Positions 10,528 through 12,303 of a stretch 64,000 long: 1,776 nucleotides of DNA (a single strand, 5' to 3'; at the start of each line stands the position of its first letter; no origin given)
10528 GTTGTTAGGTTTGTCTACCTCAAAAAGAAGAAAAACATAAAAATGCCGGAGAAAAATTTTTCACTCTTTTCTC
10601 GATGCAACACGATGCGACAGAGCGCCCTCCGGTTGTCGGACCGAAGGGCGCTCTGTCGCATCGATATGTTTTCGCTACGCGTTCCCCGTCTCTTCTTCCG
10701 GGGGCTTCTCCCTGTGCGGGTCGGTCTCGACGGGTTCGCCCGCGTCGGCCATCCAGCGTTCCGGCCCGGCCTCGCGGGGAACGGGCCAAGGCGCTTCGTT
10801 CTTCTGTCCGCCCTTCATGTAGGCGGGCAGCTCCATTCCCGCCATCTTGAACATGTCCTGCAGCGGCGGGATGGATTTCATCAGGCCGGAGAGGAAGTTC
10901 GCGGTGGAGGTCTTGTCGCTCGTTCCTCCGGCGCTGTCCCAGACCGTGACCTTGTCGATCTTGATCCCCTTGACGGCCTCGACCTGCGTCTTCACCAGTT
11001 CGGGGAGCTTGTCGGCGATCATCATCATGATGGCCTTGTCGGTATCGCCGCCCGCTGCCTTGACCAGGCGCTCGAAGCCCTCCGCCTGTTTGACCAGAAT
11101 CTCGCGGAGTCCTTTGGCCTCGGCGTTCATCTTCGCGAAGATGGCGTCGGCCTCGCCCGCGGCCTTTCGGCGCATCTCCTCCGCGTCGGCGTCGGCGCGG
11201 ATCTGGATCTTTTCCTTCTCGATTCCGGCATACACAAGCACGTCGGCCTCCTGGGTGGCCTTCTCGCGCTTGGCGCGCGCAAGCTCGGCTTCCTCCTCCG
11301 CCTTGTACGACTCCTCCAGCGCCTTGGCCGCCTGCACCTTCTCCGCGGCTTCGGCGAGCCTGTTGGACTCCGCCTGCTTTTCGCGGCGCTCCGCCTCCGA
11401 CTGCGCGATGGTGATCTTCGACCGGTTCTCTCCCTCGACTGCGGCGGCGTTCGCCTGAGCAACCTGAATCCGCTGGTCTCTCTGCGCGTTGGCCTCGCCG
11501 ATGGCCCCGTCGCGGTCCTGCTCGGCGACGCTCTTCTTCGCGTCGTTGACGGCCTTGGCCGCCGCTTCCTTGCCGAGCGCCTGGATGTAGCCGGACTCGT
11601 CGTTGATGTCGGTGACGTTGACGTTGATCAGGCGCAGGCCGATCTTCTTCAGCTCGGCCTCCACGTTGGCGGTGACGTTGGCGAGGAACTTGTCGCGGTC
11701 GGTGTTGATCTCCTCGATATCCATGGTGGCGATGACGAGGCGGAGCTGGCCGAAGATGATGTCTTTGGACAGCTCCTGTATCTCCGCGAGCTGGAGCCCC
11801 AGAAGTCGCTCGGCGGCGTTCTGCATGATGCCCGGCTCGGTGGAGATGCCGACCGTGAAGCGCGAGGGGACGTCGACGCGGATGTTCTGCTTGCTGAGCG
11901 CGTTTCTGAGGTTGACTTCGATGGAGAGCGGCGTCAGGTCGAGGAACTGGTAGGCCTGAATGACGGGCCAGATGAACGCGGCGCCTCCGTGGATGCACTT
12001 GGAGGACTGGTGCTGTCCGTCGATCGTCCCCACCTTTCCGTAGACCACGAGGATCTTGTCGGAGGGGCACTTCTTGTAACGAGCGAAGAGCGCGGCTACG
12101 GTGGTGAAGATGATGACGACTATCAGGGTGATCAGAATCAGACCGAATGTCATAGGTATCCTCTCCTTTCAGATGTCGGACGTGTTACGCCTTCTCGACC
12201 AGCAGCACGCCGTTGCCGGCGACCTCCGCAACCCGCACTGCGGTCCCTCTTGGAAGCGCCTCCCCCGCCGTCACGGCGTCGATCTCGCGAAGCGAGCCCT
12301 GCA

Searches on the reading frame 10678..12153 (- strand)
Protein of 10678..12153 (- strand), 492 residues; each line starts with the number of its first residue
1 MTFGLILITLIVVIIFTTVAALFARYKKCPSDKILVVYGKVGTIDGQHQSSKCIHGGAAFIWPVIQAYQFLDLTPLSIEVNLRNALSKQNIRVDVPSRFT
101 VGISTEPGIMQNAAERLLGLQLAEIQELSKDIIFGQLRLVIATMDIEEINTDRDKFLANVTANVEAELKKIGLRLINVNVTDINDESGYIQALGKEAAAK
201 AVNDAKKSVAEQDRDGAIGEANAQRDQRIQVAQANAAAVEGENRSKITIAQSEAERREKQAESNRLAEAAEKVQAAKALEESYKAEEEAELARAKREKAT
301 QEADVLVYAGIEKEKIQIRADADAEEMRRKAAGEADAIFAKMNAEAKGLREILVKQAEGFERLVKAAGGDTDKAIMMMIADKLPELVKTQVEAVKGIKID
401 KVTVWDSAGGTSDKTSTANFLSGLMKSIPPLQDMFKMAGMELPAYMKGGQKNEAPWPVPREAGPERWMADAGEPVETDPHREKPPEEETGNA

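Call 80: search_protein_families(library=pfam, proteins=[window:10678-12153:-], max_evalue=0.001)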
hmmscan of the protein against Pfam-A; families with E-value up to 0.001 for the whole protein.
window:10678-12153:- (492 aa): 1 family
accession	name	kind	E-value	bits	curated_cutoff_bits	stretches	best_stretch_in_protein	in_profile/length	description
PF01145.31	Band_7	-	2.8e-28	99.6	23.6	1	32-213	6-175/176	SPFH domain / Band 7 family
